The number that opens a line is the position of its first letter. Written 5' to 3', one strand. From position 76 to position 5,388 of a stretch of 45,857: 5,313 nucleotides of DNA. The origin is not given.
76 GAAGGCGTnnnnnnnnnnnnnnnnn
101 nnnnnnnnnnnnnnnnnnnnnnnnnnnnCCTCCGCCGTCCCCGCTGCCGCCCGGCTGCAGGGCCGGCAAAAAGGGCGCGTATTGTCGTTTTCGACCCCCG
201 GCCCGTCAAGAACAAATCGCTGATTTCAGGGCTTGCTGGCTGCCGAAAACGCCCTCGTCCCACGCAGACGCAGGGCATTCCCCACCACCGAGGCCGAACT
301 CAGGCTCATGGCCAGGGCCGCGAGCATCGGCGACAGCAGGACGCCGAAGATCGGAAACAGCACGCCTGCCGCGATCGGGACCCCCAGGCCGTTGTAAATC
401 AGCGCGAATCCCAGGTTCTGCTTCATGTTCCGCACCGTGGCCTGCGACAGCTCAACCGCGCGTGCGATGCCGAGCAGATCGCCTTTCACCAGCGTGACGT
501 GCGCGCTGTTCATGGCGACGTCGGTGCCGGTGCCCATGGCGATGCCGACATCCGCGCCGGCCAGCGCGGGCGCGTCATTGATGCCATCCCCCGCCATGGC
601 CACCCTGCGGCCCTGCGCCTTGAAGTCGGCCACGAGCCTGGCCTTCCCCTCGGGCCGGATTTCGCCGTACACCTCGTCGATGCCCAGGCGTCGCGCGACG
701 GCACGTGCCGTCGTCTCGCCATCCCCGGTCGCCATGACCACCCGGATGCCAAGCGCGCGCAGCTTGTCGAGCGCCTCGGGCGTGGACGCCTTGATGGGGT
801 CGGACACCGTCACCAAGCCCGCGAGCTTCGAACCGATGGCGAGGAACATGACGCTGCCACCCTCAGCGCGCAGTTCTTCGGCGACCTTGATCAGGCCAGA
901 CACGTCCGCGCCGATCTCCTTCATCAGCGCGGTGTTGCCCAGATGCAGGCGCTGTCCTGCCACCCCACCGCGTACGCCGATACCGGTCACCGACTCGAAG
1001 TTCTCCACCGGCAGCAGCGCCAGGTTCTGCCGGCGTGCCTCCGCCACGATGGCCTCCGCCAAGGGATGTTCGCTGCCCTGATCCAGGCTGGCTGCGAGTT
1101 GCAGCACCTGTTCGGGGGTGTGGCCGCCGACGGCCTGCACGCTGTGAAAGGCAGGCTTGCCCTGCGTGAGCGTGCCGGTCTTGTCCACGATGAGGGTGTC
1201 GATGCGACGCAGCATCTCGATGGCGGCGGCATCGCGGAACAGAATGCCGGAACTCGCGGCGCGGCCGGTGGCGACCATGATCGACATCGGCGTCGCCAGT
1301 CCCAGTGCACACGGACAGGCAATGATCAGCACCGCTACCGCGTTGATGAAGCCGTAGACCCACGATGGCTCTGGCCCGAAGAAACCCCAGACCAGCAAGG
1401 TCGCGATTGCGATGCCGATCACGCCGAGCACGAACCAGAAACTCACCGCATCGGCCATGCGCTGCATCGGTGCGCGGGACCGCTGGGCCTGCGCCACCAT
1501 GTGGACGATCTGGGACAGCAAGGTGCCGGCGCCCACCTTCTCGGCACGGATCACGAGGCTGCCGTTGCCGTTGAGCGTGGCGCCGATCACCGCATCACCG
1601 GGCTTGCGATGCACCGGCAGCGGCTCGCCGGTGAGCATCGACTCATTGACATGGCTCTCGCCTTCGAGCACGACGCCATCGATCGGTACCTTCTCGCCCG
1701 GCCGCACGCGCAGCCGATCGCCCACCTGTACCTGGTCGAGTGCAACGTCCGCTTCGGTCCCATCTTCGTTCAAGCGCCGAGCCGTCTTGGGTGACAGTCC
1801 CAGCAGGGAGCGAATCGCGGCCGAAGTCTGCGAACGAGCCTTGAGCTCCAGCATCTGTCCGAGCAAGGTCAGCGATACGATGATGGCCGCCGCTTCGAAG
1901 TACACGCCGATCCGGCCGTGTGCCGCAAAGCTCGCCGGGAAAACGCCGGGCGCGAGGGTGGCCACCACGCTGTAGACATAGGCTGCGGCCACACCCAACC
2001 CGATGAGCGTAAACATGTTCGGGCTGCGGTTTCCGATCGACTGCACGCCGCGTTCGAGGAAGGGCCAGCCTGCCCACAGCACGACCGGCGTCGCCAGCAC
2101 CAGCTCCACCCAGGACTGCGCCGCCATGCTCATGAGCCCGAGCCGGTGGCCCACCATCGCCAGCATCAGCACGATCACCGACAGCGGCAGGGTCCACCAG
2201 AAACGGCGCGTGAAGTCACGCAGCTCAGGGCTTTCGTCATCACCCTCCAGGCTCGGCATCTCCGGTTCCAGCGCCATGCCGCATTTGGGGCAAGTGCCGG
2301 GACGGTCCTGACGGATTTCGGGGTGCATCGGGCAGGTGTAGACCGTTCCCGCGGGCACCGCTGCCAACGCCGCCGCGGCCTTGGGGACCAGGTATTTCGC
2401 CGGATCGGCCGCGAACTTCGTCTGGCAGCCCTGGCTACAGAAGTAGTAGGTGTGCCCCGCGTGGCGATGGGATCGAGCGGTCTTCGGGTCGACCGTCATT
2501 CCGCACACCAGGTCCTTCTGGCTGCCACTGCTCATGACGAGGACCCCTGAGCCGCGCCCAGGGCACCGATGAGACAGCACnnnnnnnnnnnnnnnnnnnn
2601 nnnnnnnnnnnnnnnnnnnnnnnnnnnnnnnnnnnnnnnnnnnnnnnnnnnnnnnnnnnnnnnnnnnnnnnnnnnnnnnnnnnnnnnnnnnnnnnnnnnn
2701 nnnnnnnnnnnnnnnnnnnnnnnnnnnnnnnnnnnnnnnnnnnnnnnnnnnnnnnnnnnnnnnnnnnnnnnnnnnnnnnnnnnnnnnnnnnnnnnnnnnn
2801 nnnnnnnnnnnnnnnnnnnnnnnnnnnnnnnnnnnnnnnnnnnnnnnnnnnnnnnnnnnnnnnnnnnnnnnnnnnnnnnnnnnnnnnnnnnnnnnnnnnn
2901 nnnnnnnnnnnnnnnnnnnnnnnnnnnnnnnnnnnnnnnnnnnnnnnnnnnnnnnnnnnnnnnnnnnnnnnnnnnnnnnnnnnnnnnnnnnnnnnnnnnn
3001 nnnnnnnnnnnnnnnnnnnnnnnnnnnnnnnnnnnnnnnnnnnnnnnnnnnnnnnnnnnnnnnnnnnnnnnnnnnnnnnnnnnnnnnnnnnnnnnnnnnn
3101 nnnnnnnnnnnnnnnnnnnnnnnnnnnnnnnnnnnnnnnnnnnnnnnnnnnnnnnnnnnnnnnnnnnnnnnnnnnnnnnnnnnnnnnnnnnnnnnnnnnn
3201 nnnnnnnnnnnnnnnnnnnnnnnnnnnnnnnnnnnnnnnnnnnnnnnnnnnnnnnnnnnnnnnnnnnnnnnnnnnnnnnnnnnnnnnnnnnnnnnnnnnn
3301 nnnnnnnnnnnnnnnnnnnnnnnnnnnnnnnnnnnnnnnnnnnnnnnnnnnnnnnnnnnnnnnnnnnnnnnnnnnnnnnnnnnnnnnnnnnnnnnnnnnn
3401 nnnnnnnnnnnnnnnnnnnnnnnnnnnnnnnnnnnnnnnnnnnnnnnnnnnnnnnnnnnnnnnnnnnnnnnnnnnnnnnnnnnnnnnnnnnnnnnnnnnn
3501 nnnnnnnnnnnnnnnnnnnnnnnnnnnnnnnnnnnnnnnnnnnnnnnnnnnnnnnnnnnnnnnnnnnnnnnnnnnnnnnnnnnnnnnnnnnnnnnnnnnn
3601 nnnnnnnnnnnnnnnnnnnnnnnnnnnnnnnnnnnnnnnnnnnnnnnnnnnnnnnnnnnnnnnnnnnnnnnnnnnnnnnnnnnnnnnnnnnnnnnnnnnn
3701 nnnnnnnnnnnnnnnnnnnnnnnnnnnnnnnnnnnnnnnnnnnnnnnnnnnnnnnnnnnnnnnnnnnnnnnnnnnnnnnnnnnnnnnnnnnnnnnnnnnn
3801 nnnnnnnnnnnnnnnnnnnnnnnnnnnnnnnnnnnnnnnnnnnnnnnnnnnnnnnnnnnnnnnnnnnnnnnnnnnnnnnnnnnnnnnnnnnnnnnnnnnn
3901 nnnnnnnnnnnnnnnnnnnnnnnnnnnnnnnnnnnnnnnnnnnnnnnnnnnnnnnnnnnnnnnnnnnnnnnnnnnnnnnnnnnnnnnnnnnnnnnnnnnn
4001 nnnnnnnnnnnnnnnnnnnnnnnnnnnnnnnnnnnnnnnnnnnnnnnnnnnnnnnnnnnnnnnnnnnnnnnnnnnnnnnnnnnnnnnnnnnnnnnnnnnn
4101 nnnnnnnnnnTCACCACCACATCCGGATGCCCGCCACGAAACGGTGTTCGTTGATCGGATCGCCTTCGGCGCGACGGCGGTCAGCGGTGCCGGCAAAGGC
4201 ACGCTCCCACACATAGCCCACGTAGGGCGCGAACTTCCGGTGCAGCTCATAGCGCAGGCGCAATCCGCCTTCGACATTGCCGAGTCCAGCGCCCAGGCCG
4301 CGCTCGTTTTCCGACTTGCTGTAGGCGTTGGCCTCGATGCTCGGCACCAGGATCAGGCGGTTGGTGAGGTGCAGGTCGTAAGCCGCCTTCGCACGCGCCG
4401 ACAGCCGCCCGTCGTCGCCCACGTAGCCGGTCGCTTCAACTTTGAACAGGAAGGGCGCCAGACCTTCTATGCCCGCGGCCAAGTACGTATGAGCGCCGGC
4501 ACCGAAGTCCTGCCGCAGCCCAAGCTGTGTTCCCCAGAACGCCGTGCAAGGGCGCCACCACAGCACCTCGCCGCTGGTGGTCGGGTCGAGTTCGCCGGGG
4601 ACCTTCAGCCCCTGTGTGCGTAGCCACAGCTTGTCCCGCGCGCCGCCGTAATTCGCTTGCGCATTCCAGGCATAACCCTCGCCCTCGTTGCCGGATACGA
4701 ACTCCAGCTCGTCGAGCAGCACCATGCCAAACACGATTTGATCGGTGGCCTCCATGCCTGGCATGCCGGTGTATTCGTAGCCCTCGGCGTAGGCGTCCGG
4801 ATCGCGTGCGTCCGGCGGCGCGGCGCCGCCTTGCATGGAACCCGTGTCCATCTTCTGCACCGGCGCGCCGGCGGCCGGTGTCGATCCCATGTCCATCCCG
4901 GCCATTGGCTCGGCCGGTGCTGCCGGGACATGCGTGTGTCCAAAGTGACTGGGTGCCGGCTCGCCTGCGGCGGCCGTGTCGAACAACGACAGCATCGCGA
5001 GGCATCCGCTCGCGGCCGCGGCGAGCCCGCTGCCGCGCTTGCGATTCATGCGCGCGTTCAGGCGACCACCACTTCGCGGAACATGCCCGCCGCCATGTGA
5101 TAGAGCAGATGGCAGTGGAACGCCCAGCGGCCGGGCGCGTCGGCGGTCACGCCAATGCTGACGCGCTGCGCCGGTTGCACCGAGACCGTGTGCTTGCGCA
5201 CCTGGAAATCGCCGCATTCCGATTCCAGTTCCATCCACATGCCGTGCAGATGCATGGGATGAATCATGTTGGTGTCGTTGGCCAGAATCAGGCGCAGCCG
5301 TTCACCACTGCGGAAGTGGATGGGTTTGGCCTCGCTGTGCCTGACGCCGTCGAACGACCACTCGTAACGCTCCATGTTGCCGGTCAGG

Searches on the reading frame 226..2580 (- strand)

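Call 6: search_protein_families(library=pfam, proteins=[window:226-2580:-])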
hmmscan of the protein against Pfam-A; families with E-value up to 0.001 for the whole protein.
window:226-2580:- (784 aa): 6 families
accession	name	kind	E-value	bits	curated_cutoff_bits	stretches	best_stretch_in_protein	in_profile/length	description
PF00122.25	E1-E2_ATPase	-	1.2e-54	185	28.1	1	262-442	2-179/181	E1-E2 ATPase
PF00702.32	Hydrolase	-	4e-33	115.9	26.4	1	460-677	1-191/191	haloacid dehalogenase-like hydrolase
PF19335.5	HMBD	-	1.9e-14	53.7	23.6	1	80-107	1-28/28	Heavy metal binding domain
PF04945.19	YHS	-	6.1e-11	42.6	30.3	1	22-64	2-44/47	YHS domain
PF08282.18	Hydrolase_3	-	5.3e-08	33.3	20.9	1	649-708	195-254/255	haloacid dehalogenase-like hydrolase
PF12710.13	HAD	-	5.7e-05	24.1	27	1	600-673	87-188/189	haloacid dehalogenase-like hydrolase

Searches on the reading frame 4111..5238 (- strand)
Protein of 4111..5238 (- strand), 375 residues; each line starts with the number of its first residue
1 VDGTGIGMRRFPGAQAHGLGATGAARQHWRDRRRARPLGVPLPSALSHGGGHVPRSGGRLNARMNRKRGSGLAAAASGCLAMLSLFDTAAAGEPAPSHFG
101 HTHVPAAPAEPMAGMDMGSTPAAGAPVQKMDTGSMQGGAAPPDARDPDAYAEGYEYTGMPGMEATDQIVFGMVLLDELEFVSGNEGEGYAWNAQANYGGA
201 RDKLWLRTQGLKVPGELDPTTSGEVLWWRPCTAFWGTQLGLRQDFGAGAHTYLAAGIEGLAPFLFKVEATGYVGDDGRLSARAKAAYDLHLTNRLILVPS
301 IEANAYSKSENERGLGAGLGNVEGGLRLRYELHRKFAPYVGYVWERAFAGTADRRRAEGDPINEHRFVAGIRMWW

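Call 78: search_protein_families(library=pfam, proteins=[window:4111-5238:-], max_evalue=0.001)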
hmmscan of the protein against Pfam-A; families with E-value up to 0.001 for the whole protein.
window:4111-5238:- (375 aa): 1 family
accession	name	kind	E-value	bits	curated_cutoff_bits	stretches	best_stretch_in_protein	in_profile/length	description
PF05275.17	CopB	-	6.8e-69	232.1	27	1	170-375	2-208/208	Copper resistance protein B precursor (CopB)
